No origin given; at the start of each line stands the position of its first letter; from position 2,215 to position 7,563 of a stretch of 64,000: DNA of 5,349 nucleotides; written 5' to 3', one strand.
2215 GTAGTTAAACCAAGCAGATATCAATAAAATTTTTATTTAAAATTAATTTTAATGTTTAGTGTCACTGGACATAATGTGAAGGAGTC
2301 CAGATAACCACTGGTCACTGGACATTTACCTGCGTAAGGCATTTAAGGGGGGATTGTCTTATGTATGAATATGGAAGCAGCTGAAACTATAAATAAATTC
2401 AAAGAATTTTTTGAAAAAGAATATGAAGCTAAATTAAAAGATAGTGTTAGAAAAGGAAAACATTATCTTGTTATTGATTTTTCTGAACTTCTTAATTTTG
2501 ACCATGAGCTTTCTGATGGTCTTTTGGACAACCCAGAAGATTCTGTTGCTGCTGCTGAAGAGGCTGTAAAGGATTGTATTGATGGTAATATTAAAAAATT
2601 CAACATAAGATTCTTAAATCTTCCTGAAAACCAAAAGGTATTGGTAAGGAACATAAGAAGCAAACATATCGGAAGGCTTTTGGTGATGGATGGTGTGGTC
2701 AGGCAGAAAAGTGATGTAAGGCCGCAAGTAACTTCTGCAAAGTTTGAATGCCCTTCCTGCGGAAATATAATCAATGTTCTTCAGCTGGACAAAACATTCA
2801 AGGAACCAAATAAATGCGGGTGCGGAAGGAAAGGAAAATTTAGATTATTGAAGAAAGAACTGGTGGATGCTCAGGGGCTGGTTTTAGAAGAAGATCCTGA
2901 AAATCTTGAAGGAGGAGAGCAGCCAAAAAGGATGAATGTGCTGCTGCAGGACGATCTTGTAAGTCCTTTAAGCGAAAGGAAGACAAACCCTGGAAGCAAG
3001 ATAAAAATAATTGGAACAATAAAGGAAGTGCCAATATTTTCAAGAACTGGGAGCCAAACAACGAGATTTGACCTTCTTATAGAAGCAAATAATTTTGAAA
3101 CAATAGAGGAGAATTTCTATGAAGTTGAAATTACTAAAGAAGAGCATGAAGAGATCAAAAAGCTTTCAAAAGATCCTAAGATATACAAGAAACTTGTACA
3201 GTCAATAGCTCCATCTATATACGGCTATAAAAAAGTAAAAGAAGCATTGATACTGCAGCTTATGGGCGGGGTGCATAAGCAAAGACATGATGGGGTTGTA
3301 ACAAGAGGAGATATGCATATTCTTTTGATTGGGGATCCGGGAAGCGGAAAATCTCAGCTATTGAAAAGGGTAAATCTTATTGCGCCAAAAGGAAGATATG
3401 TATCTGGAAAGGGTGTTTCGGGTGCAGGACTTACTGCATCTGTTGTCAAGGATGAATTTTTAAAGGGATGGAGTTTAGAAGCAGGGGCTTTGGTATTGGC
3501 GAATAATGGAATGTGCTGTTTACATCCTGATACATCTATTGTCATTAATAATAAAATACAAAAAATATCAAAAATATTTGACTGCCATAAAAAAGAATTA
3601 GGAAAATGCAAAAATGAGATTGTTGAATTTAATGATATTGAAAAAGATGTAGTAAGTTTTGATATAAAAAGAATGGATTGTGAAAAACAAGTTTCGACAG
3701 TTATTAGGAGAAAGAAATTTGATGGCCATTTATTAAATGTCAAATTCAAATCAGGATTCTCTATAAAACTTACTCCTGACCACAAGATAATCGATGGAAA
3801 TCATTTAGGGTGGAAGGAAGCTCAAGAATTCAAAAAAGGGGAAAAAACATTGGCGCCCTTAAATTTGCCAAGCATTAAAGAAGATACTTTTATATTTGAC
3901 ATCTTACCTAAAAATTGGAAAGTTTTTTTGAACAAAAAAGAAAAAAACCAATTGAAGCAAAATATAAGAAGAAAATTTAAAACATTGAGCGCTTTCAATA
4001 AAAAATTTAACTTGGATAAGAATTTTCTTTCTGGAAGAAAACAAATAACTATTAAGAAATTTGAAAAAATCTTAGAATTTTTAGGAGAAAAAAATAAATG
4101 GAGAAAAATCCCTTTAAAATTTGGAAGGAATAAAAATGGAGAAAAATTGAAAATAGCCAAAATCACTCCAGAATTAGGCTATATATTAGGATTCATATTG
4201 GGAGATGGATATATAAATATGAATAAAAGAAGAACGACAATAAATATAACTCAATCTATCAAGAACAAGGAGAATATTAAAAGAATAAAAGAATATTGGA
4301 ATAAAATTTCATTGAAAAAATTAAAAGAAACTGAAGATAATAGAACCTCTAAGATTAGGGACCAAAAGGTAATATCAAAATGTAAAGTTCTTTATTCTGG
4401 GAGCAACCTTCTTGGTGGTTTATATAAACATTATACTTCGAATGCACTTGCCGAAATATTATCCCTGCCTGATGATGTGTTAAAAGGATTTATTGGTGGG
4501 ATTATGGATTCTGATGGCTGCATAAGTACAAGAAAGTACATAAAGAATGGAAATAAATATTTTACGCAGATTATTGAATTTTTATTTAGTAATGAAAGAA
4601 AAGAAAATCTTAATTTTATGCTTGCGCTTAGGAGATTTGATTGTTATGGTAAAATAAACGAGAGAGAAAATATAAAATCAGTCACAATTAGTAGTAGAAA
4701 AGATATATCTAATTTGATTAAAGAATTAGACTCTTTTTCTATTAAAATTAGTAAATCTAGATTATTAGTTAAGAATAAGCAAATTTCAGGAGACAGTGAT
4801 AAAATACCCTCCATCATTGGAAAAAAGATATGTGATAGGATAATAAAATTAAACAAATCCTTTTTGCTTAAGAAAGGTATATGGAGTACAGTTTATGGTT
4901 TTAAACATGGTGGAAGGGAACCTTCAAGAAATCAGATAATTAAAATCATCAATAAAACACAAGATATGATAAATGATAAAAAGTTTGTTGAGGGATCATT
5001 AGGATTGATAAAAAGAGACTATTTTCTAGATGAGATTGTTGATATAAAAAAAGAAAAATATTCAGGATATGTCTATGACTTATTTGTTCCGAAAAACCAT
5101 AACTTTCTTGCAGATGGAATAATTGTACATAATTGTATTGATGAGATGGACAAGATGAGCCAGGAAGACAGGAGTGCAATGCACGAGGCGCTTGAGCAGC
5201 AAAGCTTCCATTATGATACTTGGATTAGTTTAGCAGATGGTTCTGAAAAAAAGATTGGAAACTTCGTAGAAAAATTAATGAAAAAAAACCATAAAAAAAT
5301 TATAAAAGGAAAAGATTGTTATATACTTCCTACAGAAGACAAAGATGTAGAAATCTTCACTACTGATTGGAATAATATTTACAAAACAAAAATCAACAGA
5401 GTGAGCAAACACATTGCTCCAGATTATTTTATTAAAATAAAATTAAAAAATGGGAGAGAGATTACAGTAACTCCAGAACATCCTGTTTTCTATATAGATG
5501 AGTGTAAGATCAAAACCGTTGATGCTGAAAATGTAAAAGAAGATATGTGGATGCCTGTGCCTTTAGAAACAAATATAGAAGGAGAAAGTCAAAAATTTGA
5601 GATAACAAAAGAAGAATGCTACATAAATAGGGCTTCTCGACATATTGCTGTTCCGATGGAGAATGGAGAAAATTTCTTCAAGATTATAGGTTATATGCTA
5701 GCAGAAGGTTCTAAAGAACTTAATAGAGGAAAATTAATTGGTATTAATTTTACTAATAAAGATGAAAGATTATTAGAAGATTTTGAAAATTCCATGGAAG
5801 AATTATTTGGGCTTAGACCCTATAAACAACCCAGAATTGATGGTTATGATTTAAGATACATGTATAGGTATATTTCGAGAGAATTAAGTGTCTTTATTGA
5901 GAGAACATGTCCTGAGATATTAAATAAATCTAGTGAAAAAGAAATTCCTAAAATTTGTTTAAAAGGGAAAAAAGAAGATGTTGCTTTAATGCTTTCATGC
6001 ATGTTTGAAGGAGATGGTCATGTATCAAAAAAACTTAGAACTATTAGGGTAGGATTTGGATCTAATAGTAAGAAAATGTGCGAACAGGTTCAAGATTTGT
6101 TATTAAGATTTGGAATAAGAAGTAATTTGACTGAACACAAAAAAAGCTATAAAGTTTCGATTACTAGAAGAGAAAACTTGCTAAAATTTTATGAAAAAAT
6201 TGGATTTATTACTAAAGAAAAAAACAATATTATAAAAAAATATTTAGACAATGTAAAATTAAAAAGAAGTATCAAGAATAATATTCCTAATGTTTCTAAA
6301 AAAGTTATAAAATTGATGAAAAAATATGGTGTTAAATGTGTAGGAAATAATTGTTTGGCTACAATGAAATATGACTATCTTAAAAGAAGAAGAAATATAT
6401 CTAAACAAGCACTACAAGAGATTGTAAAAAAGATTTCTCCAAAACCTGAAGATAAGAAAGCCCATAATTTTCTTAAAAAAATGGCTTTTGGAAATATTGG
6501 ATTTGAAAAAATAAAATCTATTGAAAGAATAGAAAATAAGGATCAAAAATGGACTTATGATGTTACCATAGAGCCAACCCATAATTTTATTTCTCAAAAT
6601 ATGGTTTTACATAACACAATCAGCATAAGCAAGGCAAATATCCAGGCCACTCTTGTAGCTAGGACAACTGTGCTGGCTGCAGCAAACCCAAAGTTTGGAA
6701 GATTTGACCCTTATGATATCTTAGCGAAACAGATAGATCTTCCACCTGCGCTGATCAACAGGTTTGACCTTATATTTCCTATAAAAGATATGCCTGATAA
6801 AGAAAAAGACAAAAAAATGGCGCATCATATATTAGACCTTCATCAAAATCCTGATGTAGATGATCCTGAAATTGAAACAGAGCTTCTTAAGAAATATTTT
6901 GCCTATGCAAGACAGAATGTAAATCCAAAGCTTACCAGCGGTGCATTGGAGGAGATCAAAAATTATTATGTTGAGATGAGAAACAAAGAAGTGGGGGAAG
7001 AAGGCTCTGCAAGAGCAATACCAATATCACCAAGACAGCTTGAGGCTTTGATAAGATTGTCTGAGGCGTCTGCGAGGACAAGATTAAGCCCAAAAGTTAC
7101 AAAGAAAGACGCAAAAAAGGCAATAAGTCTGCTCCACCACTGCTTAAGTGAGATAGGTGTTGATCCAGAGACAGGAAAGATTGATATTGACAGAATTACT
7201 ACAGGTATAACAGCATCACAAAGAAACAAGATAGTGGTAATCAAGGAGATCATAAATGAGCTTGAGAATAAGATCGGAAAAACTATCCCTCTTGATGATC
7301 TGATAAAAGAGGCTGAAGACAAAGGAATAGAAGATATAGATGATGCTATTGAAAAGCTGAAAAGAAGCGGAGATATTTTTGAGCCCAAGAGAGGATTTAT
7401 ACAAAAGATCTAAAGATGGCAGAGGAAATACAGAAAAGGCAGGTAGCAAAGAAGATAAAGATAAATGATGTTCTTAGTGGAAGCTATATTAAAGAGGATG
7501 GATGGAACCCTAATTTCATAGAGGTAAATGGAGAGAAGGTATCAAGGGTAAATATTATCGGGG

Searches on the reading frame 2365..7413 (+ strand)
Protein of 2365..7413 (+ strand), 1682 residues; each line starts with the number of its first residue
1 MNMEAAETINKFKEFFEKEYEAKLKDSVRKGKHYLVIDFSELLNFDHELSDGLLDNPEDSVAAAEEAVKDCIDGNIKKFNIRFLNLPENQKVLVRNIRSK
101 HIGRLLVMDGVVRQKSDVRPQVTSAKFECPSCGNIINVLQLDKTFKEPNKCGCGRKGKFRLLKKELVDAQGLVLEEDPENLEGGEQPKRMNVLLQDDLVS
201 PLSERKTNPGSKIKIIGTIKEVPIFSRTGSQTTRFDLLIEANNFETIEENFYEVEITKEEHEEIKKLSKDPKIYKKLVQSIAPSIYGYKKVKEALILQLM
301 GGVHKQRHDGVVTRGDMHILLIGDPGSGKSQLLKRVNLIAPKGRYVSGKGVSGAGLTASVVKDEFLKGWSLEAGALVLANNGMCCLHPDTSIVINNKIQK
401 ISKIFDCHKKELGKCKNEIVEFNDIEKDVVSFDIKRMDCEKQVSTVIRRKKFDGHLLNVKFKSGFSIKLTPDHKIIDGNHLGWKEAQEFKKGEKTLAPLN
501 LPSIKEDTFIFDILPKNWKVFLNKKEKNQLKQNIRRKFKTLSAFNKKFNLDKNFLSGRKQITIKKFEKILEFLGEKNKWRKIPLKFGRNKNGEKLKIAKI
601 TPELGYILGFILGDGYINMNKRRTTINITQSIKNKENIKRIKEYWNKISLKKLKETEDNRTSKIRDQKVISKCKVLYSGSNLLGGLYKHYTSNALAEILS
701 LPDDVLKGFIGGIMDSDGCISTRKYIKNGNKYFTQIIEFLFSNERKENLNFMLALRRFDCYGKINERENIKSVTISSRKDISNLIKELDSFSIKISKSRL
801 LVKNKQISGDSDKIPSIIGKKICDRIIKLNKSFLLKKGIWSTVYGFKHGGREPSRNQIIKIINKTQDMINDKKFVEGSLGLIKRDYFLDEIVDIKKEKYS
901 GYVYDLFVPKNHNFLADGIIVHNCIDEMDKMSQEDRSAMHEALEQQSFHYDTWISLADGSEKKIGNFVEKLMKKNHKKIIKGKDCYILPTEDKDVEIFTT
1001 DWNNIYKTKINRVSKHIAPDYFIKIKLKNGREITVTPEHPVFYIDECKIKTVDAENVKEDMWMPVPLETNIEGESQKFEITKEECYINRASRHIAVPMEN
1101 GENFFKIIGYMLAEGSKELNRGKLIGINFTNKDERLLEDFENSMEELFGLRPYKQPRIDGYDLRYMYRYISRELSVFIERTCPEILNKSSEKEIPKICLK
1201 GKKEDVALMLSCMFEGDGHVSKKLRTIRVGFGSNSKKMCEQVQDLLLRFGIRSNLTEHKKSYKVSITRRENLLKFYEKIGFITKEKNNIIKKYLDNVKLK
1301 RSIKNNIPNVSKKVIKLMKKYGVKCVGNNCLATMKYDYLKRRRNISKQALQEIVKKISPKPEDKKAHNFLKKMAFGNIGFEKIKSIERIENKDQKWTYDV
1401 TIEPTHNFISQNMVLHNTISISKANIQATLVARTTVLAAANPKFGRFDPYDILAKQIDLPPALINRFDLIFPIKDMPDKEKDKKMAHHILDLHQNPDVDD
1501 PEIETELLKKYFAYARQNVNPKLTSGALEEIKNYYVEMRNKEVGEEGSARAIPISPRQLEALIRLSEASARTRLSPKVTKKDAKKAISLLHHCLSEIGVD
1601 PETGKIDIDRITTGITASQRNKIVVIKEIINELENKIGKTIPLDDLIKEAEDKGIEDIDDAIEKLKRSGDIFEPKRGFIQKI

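Call 7: search_protein_families(library=pfam, proteins=[window:2365-7413:+])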
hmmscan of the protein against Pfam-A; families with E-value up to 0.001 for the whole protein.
window:2365-7413:+ (1682 aa): 9 families
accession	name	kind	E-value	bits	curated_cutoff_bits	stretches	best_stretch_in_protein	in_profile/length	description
PF00493.29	MCM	-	2.7e-82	275.7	23.3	3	261-386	2-127/224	MCM P-loop domain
PF14890.11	Intein_splicing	-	4.7e-46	156.8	35.8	2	417-923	10-155/155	Intein splicing domain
PF14528.11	LAGLIDADG_3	-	1.6e-30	105.7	22.5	2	1206-1280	3-82/82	LAGLIDADG-like domain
PF17855.7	MCM_lid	-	2.2e-27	95.8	27.4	1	1506-1593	1-86/87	MCM AAA-lid domain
PF17207.9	MCM_OB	-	9.6e-23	80.7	24.8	1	94-222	2-125/126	MCM OB domain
PF14551.11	MCM_N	-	1.8e-10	41.6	24.9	1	10-75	2-76/95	MCM N-terminal domain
PF14527.11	LAGLIDADG_WhiA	-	9.2e-07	29.3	23.2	1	1210-1280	5-75/93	WhiA LAGLIDADG-like domain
PF21120.3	MCM_WH_arc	-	2.3e-06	28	26.1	1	1622-1679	2-62/63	Archaeal MCM, winged-helix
PF01078.27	Mg_chelatase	-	0.00021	21.2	20.3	0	301-342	7-48/207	Magnesium chelatase, subunit ChlI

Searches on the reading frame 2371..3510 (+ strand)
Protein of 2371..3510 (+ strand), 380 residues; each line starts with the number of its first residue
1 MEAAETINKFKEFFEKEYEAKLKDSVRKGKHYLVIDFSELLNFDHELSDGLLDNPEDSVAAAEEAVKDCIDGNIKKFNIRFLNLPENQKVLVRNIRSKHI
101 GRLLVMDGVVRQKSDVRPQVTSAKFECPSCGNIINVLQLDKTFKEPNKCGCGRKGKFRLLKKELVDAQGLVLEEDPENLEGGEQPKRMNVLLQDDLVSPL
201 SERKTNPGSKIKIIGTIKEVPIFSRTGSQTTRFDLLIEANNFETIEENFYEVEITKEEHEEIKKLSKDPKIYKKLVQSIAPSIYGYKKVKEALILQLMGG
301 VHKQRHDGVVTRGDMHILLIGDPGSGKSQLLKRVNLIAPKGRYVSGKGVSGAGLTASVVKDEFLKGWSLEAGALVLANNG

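Call 33: find_related_loci(query=A4, collection=metagenome_contigs, flank=2500)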
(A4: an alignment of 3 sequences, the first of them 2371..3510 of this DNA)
Query A4 (380 aa) in metagenome_contigs; peptide patterns used: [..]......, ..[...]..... (x = any residue, [..] = any of these).
600 stretches matched a pattern (row limit reached: there are more); 2 encode a relative of the query (tblastn E <= 1e-3); 2 distinct loci.
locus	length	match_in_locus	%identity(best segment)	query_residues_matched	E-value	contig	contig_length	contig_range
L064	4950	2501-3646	60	1-380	2e-145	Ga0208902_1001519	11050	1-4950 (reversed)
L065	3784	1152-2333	32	5-380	4e-51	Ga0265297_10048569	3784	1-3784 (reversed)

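Call 58: find_homologous_proteins(query=window:2371-3510:+)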
Query window:2371-3510:+ (380 aa): 1767 proteins with E <= 0.001 among 8000 candidates; the best 120 are listed.
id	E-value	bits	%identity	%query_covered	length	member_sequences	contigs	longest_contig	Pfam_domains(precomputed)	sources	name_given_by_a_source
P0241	9.3e-186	635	73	100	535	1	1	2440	PF14551.12,PF00493.30,PF07728.21,PF01078.28,PF17207.10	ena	-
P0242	1.6e-179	615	73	100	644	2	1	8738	PF14551.12,PF17855.8,PF00493.30,PF07728.21,PF01078.28,PF17207.10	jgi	jgi:replicative DNA helicase Mcm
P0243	1.5e-178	612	72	100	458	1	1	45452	PF14551.12,PF00493.30,PF07728.21,PF01078.28,PF17207.10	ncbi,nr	ncbi:minichromosome maintenance protein MCM, partial [Candidatus Woesearchaeota archaeon]|nr:minichr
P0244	3.3e-170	584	70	97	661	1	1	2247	PF14551.12,PF21120.4,PF17855.8,PF00493.30,PF07728.21,PF01078.28,PF17207.10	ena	-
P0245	1.3e-167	576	68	100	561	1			PF14551.12,PF07726.18,PF17855.8,PF00493.30,PF01078.28,PF13191.13,PF17207.10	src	-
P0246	1.9e-167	575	67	100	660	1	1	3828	PF14551.12,PF17855.8,PF00493.30,PF01078.28,PF17207.10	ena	-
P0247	8.0e-167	573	66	100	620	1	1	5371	PF14551.12,PF07726.18,PF17855.8,PF00493.30,PF01078.28,PF17207.10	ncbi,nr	ncbi:minichromosome maintenance protein MCM, partial [Candidatus Woesearchaeota archaeon]|nr:minichr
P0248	9.1e-167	573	66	100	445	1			PF14551.12,PF00493.30,PF01078.28,PF13191.13,PF17207.10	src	-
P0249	1.4e-166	572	67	100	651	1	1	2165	PF14551.12,PF17855.8,PF00493.30,PF07728.21,PF01078.28,PF17207.10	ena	-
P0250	3.6e-166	571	67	100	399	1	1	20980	PF14551.12,PF00493.30,PF17207.10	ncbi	-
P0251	9.8e-166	570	67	98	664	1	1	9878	PF14551.12,PF17855.8,PF00493.30,PF00004.36,PF07728.21,PF01078.28,PF17207.10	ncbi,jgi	jgi:replicative DNA helicase Mcm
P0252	1.7e-165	569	67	100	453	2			PF14551.12,PF00493.30,PF01078.28,PF17207.10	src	-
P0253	2.9e-165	568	73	91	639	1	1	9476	PF21120.4,PF17855.8,PF00493.30,PF07728.21,PF01078.28,PF17207.10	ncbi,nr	ncbi:minichromosome maintenance protein MCM, partial [Candidatus Woesearchaeota archaeon]|nr:minichr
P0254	8.8e-163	560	66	100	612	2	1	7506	PF14551.12,PF17855.8,PF00493.30,PF01078.28,PF17207.10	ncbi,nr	ncbi:MAG: minichromosome maintenance protein MCM, partial [Nanoarchaeota archaeon]|nr:minichromosome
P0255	1.1e-162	560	66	100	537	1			PF14551.12,PF17855.8,PF00493.30,PF01078.28,PF13191.13,PF17207.10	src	-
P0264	4.5e-157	541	66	98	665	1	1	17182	PF14551.12,PF21120.4,PF17855.8,PF00493.30,PF21100.5,PF07728.21,PF01078.28,PF17207.10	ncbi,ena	-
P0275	3.4e-154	532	59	100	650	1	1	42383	PF14551.12,PF21120.4,PF17855.8,PF00493.30,PF07728.21,PF01078.28,PF17207.10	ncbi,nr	ncbi:minichromosome maintenance protein MCM [Candidatus Woesearchaeota archaeon]|nr:minichromosome m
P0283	8.4e-153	527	63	98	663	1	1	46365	PF14551.12,PF21120.4,PF17855.8,PF00493.30,PF07728.21,PF01078.28,PF17207.10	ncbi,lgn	-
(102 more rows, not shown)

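Call 59: find_encoding_contigs(protein=P0243, flank=10000, max_places=1)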
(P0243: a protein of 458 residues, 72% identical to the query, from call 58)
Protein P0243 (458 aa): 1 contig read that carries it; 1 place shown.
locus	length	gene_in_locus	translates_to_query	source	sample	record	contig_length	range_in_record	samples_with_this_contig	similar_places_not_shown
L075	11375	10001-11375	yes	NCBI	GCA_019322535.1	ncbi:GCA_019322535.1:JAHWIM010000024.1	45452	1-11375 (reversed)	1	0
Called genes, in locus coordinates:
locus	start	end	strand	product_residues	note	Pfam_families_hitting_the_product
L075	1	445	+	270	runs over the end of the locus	-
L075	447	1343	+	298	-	PF04055:Radical_SAM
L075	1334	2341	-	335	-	PF04055:Radical_SAM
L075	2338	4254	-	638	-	PF01326:PPDK_N, PF00391:PEP-utilizers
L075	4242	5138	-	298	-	PF04055:Radical_SAM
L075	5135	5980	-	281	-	PF04055:Radical_SAM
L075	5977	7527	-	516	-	PF04055:Radical_SAM, PF01636:APH, PF19974:TCAD9 (weak), PF03881:Fructosamin_kin (weak)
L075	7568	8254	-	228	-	PF01876:RNase_P_p30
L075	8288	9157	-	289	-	PF01171:ATP_bind_3, PF03054:tRNA_Me_trans, PF06508:QueC (weak)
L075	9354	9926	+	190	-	PF00352:TBP, PF11858:DUF3378 (faint), PF00352:TBP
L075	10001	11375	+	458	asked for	PF14551:MCM_N, PF17207:MCM_OB, PF00493:MCM, PF07728:AAA_5, PF01078:Mg_chelatase (weak)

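Call 60: find_encoding_contigs(protein=P0264, flank=10000, max_places=1)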
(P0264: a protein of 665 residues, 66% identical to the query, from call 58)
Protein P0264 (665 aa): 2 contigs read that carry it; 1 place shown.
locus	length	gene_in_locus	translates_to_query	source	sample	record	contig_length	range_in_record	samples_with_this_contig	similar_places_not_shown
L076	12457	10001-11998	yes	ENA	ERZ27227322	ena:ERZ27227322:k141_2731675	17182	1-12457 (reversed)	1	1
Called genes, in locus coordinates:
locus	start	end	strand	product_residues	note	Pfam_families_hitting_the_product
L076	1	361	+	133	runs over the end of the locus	PF00238:Ribosomal_L14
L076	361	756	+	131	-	PF16906:Ribosomal_L26, PF00467:KOW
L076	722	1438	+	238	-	PF08071:RS4NT, PF01479:S4 (weak), PF00900:Ribosomal_S4e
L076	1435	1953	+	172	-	PF00281:Ribosomal_L5, PF00673:Ribosomal_L5_C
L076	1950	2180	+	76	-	PF00253:Ribosomal_S14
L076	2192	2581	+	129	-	PF00410:Ribosomal_S8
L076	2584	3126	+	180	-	PF00347:Ribosomal_L6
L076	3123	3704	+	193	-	PF01655:Ribosomal_L32e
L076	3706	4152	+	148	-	PF01280:Ribosomal_L19e, PF25476:Ribosomal_L19e_C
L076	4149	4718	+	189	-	PF17144:Ribosomal_L5e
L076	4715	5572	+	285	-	PF00333:Ribosomal_S5, PF03719:Ribosomal_S5_C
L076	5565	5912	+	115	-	PF00327:Ribosomal_L30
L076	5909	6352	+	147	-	PF00828:Ribosomal_L27A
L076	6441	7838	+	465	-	PF00344:SecY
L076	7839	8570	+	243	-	PF01956:EMC3_TMCO1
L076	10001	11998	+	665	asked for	PF14551:MCM_N (faint), PF17207:MCM_OB, PF00493:MCM, PF07728:AAA_5 (weak), PF01078:Mg_chelatase (weak), PF21100:WHD_MCM (faint), PF17855:MCM_lid, PF21120:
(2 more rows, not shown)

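Call 61: find_encoding_contigs(protein=P0283, flank=10000, max_places=1)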
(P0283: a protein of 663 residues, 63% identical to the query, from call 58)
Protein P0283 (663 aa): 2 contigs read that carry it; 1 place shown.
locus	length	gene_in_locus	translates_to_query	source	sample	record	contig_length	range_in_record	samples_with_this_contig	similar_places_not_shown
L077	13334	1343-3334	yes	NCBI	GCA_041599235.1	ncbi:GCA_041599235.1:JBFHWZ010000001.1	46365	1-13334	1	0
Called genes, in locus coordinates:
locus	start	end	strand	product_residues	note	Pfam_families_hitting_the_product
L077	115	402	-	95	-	-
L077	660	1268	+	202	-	PF00352:TBP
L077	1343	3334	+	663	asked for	PF14551:MCM_N, PF17207:MCM_OB, PF00493:MCM, PF07728:AAA_5 (weak), PF01078:Mg_chelatase (weak), PF17855:MCM_lid, PF21120:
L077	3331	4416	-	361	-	-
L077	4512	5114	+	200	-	PF01336:tRNA_anti-codon (faint)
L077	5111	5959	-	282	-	PF01944:SpoIIM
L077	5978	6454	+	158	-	PF01873:eIF-5_eIF-2B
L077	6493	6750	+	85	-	PF04242:DUF424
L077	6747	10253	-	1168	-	PF03833:PolC_DP2_N, PF24844:PolC_DP2_central, PF24846:PolC_DP2_cat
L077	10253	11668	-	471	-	PF00149:Metallophos, PF04042:DNA_pol_E_B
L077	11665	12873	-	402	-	PF01637:ATPase_2 (weak), PF05621:TniB (weak), PF13191:AAA_16, PF00270:DEAD (faint), PF00004:AAA (weak), PF13401:AAA_22, PF22703:Cdc6_lid, PF09079:WHD_Cdc6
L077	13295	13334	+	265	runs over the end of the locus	PF01978:TrmB, PF11495:TrmB_EBD_N (weak), PF13091:PLDc_2 (weak)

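Call 62: find_encoding_contigs(protein=P0275, flank=10000, max_places=1)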
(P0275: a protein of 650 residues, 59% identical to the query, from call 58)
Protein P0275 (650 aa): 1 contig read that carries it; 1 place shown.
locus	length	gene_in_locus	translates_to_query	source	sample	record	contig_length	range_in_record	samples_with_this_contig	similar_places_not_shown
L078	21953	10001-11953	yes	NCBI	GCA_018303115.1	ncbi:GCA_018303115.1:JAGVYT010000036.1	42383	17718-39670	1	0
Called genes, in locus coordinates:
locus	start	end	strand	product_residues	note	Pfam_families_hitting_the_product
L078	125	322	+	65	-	-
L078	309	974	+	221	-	-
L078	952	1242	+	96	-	-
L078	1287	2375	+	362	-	PF00579:tRNA-synt_1b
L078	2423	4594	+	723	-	PF01751:Toprim, PF01131:Topoisom_bac, PF01396:Zn_ribbon_Top1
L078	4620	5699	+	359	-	PF04055:Radical_SAM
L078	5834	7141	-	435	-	PF01935:DUF87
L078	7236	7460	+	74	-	-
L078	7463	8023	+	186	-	PF01725:Ham1p_like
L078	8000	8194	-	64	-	PF02597:ThiS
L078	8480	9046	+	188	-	-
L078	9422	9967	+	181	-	PF00352:TBP, PF11858:DUF3378 (faint), PF00352:TBP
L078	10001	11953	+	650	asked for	PF14551:MCM_N, PF17207:MCM_OB, PF00493:MCM, PF07728:AAA_5 (weak), PF01078:Mg_chelatase (weak), PF17855:MCM_lid, PF21120:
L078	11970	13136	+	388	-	PF01266:DAO (faint), PF01494:FAD_binding_3, PF01946:Thi4 (weak), PF05834:Lycopene_cycl (weak), PF12831:FAD_oxidored (weak), PF13738:Pyr_redox_3 (faint), PF04820:Trp_halogenase (weak)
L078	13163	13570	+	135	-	PF01873:eIF-5_eIF-2B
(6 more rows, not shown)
